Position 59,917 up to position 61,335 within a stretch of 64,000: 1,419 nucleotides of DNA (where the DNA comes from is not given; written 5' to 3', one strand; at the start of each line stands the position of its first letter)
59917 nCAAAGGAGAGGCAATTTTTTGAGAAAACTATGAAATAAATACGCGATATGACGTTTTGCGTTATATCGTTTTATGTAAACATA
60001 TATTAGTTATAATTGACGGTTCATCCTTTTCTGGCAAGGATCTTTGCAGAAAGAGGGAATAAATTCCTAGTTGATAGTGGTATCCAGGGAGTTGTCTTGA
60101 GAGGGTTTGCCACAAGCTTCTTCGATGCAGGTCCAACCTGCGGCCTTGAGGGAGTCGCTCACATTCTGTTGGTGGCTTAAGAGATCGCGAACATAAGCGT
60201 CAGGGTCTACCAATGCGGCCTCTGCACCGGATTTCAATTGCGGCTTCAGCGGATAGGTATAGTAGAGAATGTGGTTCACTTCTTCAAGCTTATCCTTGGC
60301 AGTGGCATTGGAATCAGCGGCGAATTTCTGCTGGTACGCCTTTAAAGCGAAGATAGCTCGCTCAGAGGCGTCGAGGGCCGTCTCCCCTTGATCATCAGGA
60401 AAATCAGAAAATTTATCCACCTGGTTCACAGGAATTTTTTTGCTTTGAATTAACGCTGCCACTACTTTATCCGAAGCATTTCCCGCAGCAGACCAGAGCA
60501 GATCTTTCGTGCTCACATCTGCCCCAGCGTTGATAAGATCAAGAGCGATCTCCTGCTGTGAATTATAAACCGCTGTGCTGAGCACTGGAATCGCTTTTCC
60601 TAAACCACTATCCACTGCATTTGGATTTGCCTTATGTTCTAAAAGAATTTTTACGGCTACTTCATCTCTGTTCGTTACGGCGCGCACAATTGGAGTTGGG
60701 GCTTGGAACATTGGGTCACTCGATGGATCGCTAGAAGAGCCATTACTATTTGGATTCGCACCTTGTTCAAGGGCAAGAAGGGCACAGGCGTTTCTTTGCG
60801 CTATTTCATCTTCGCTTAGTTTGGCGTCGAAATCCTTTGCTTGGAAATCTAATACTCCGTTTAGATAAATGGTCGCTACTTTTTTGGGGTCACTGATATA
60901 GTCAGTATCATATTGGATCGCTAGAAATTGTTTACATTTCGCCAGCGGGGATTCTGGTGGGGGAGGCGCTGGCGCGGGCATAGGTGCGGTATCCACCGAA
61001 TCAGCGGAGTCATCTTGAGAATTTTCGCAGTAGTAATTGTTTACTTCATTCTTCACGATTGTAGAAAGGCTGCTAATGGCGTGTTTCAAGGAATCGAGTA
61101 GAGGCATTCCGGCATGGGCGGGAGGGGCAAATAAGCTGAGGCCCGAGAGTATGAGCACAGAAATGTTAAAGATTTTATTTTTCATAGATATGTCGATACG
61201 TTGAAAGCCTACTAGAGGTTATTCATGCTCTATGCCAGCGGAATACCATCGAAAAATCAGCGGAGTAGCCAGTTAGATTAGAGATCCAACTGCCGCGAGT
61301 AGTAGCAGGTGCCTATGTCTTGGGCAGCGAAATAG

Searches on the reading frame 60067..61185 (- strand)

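Call 48: search_protein_families(library=pfam, proteins=[window:60067-61185:-], max_evalue=0.0001)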
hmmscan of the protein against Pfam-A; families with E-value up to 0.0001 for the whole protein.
window:60067-61185:- (372 aa): 3 families
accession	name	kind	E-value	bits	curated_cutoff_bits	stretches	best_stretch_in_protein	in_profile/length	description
PF12796.13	Ank_2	-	2.2e-07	31.8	27.3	1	133-228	12-90/90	Ankyrin repeats (3 copies)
PF00023.36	Ank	-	9.1e-07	29.3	21.1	0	164-192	4-32/33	Ankyrin repeat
PF13637.12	Ank_4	-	3.8e-05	24.3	22.7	0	169-195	4-29/50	Ankyrin repeats (many copies)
